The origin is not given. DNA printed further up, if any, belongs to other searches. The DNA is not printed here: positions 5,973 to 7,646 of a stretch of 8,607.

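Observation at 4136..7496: Translationally coupled B12-radical-SAM / SDR / polyprenyl-phosphate GT2 trio of unassigned function, next to a Wzm/Wzt glycan exporter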

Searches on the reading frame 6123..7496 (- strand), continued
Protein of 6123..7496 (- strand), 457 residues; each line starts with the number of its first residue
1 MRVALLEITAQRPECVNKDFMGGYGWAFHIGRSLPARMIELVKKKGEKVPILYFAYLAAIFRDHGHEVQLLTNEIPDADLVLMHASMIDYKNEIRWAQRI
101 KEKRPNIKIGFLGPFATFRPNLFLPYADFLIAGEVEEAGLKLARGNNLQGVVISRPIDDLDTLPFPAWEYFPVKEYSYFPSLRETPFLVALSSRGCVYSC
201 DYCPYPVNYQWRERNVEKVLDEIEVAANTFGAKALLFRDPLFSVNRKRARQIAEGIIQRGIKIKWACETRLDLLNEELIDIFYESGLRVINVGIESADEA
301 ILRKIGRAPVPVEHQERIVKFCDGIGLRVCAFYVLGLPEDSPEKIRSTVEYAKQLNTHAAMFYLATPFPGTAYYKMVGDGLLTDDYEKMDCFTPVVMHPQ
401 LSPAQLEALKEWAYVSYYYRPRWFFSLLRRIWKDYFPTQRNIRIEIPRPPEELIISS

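Call 19: find_related_loci(query=A1, collection=genome_contigs, flank=10000)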
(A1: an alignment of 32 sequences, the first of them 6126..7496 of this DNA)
Query A1 (457 aa) in genome_contigs; peptide patterns used: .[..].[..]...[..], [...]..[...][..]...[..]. (x = any residue, [..] = any of these).
366 stretches matched a pattern; 256 encode a relative of the query (tblastn E <= 1e-3); the best 80 are kept; 80 distinct loci.
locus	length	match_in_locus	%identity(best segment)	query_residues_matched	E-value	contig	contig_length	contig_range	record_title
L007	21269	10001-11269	69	1-423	0e+0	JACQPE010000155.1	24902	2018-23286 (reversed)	MAG: Elusimicrobia bacterium isolate NC_groundwater_1299_Ag_S-0.2um_52_32 S_p2_S4_coassembly_k141_3345827, whole genome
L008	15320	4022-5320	51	1-434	1e-159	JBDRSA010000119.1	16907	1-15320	MAG: Candidatus Omnitrophota bacterium isolate MEGAHIT-group-3.119 k141_312336, whole genome shotgun sequence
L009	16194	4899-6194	50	1-434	1e-155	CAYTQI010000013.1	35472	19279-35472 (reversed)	MAG TPA_asm: uncultured Planctomycetia bacterium isolate binchicken_co334_10 genome assembly, contig: NODE_1933_length_3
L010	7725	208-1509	51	1-436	1e-155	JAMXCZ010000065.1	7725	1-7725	MAG: Candidatus Omnitrophota bacterium isolate MohnsGC05_bin046 NODE_67_length_7725_cov_6.848719, whole genome shotgun s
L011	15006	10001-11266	54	1-423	5e-152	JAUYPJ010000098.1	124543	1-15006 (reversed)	MAG: Candidatus Omnitrophota bacterium isolate C4_metabat.bin.25 C4_k141_686057, whole genome shotgun sequence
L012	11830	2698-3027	74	341-452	1e-48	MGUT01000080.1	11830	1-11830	MAG: Elusimicrobia bacterium RIFCSPLOWO2_01_FULL_64_13 rifcsplowo2_01_scaffold_98988, whole genome shotgun sequence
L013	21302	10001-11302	49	1-435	1e-147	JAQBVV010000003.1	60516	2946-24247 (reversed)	MAG: Acidobacteria bacterium isolate casp150-mb.205 NODE_1231_length_60516_cov_0.086201, whole genome shotgun sequence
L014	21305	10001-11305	49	1-436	3e-147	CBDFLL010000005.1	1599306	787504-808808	MAG: Vicinamibacterales bacterium isolate 998305d0-6da1-4fae-9339-a55ac4e5d69b genome assembly, contig: contig_5, whole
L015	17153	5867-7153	52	1-430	1e-146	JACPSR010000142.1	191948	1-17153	MAG: Candidatus Omnitrophota bacterium isolate NC_groundwater_711_Ag_S-0.2um_63_19 S36_SO-2_scaffold_546866, whole genom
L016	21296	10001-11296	51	1-430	3e-144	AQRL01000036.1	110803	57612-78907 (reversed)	Nanoarchaeota archaeon SCGC AAA011-G17 A11G17DRAFT_contig_2_0.3_C, whole genome shotgun sequence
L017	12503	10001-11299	47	1-431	3e-143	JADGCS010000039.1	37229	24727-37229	MAG: Deltaproteobacteria bacterium isolate nXXbin1 nXX_bin1_NODE_39_length_37229_cov_4.122743, whole genome shotgun sequ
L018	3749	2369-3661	47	1-430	5e-146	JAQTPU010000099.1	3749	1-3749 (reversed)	MAG: Candidatus ainarchaeum sp. isolate STB_123 NODE_89819_length_3749_cov_2.630039_Sandtown_B, whole genome shotgun seq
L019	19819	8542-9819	46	1-428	2e-141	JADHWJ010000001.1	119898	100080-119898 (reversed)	MAG: Candidatus Aenigmatarchaeota archaeon isolate BS750m-G24 BS-750m-C33, whole genome shotgun sequence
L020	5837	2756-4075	46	1-433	5e-141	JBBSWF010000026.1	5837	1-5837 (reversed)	MAG: Nanoarchaeota archaeon isolate H52-bin087_1 H52_bin087_1_000000000026, whole genome shotgun sequence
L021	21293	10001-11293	47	1-430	4e-140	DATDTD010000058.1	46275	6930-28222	MAG TPA_asm: archaeon isolate SMAG_U8022 k141_2219394, whole genome shotgun sequence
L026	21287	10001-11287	48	1-431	6e-135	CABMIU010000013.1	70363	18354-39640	uncultured archaeon isolate LFW-281_4 genome assembly, contig: LFW2814_20, whole genome shotgun sequence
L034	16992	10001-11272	42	1-424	3e-117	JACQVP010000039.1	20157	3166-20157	MAG: Candidatus Omnitrophota bacterium isolate NC_groundwater_1466_Ag_S-0.65um_60_22 S_p65_S5_coassembly_k141_1428195, w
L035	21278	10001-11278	43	1-425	3e-117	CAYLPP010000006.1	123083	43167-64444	MAG TPA_asm: uncultured bacterium isolate SRP342105_co1_308 genome assembly, contig: NODE_165_length_123083_cov_9.364567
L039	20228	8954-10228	42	1-425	2e-115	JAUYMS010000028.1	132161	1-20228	MAG: Candidatus Omnitrophota bacterium isolate C24_metabat.bin.98 C24_k141_917994, whole genome shotgun sequence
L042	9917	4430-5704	40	1-425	3e-112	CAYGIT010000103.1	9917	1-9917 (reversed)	MAG TPA_asm: uncultured bacterium isolate ERP113451_co3_34 genome assembly, contig: NODE_5782_length_9917_cov_7.116406,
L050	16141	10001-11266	41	1-425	4e-106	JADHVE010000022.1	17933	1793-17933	MAG: Candidatus Woesearchaeota archaeon isolate BS150m-G64 BS-150m-C2736, whole genome shotgun sequence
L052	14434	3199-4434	41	17-423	2e-105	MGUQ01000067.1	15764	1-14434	MAG: Elusimicrobia bacterium RIFCSPLOWO2_01_FULL_54_10 rifcsplowo2_01_scaffold_28357, whole genome shotgun sequence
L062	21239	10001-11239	41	16-428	8e-98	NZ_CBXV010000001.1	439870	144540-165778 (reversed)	Pyrinomonas methylaliphatogenes strain K22, whole genome shotgun sequence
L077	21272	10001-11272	37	1-423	5e-91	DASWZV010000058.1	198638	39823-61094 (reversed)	MAG TPA_asm: Vicinamibacterales bacterium isolate SMAG_U3748 k141_1462138, whole genome shotgun sequence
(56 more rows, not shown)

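Call 22: search_protein_families(library=pfam, proteins=[L007:12331-13053:+, L007:15795-17111:+, L007:5989-7926:+, L034:8108-9994:+, L008:2994-4025:+, L062:12770-13318:+, L009:514-1638:+, L015:8056-9024:+, L021:6148-7296:+, L034:5725-8049:+], max_evalue=0.01)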
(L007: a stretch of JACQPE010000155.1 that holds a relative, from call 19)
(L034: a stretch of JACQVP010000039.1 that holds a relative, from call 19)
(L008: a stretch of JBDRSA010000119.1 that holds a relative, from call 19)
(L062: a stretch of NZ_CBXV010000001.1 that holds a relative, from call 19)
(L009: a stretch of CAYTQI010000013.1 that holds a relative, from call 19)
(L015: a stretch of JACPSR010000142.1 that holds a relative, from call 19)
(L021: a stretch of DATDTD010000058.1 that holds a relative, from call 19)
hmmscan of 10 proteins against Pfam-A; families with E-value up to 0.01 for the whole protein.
L007:12331-13053:+ (240 aa): 3 families
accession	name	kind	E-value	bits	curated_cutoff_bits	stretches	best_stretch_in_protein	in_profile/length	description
PF00535.33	Glycos_transf_2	-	1.1e-28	100.7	23.3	1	5-171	1-166/168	Glycosyl transferase family 2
PF10111.15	Glyco_tranf_2_2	-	1.1e-07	32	27.3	1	5-106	1-103/276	Glycosyltransferase like family 2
PF13641.12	Glyco_tranf_2_3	-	2.2e-05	25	27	1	4-173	3-175/230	Glycosyltransferase like family 2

L007:15795-17111:+ (438 aa): 2 families
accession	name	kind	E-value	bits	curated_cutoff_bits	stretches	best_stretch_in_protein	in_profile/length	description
PF01041.23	DegT_DnrJ_EryC1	-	6.3e-81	272.8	19.8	1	44-426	7-359/360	DegT/DnrJ/EryC1/StrS aminotransferase family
PF01053.26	Cys_Met_Meta_PP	-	0.00028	20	27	1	64-178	56-160/381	Cys/Met metabolism PLP-dependent enzyme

L007:5989-7926:+ (645 aa): 5 families
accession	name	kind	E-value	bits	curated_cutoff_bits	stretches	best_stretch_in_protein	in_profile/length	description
PF00733.27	Asn_synthase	-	5.5e-94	316.2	21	1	271-633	1-354/354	Asparagine synthase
PF13537.11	GATase_7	-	1e-43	148.7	25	1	74-192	1-121/123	Glutamine amidotransferase domain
PF13522.11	GATase_6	-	2.8e-40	137.8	27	1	59-188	2-130/130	Glutamine amidotransferase domain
PF12481.13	DUF3700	-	0.00035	20.6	27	1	144-187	127-170/228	Aluminium induced protein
PF06508.19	QueC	-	0.00043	20.3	22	1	293-350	5-61/210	Queuosine biosynthesis protein QueC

L034:8108-9994:+ (628 aa): 2 families
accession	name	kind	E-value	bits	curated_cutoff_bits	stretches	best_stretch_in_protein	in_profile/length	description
PF13231.12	PMT_2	-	1.9e-09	38.3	26.1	1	185-324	21-160/160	Dolichyl-phosphate-mannose-protein mannosyltransferase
PF02366.24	PMT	-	2.8e-06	27.5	22.7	1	188-326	85-234/245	Dolichyl-phosphate-mannose-protein mannosyltransferase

L008:2994-4025:+ (343 aa): 5 families
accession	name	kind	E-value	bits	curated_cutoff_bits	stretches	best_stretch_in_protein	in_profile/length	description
PF00535.33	Glycos_transf_2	-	3.3e-24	86.2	23.3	1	17-145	1-130/168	Glycosyl transferase family 2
PF13641.12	Glyco_tranf_2_3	-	9.8e-14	52.3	27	1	14-235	1-229/230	Glycosyltransferase like family 2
PF10111.15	Glyco_tranf_2_2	-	7.9e-12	45.7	27.3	1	18-114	2-102/276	Glycosyltransferase like family 2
PF13632.12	Glyco_trans_2_3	-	2.3e-10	41.1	27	1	97-305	2-183/198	Glycosyl transferase family group 2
PF13506.12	Glyco_transf_21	-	6.9e-10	39.1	21.7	1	88-233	25-172/174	Glycosyl transferase family 21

L062:12770-13318:+ (182 aa): 1 family
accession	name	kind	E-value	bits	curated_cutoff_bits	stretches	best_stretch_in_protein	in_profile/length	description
PF09335.16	VTT_dom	-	2.8e-14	54.1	33.9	1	54-174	3-122/123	VTT domain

L009:514-1638:+ (374 aa): 3 families
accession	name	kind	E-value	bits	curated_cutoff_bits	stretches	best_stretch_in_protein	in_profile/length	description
PF04055.27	Radical_SAM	-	1.7e-22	80.8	29.5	1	44-194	3-159/166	Radical SAM superfamily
PF13353.11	Fer4_12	-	4.9e-07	30.6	22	1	45-130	12-97/137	4Fe-4S single cluster domain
PF13186.11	SPASM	-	0.0034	18.1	21.5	1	282-339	1-66/67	Iron-sulfur cluster-binding domain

L015:8056-9024:+ (322 aa): 6 families
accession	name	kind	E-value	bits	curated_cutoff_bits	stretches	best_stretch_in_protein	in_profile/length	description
PF13489.12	Methyltransf_23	-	5.9e-23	81.8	27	1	108-275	8-163/164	Methyltransferase domain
PF08241.18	Methyltransf_11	-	3e-14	53.9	21.2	1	125-217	1-95/95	Methyltransferase domain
PF13649.12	Methyltransf_25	-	9.9e-13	49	27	1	124-213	1-97/97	Methyltransferase domain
PF08242.18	Methyltransf_12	-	1.5e-10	42.1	30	1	125-214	1-97/98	Methyltransferase domain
PF13847.12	Methyltransf_31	-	9.1e-09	35.6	27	1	124-222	7-115/145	Methyltransferase domain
PF07021.18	MetW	-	3.7e-05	23.9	21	1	123-204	16-97/193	Methionine biosynthesis protein MetW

L021:6148-7296:+ (382 aa): 6 families
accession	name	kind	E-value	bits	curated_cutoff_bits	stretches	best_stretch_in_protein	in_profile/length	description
PF00534.26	Glycos_transf_1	-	2.6e-32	112.1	26.4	1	214-356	28-172/172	Glycosyl transferases group 1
PF13692.12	Glyco_trans_1_4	-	8.4e-26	91.4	27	1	208-342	10-142/142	Glycosyl transferases group 1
PF13439.12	Glyco_transf_4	-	2.8e-18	66.9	28.5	1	16-182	2-169/170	Glycosyltransferase Family 4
PF13579.12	Glyco_trans_4_4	-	7.1e-11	43.1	29.7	1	16-176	1-156/158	Glycosyl transferase 4-like domain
PF13477.12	Glyco_trans_4_2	-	1.6e-09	38.5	23.4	1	18-119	9-106/139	Glycosyl transferase 4-like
PF13524.12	Glyco_trans_1_2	-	9.5e-09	35.8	25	1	231-371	13-143/144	Glycosyl transferase-like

L034:5725-8049:+ (774 aa): 1 family
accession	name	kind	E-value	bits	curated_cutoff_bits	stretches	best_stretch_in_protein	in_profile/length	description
PF09586.16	YfhO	-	9.1e-28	97.5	28.5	2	9-641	2-587/835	Bacterial membrane protein YfhO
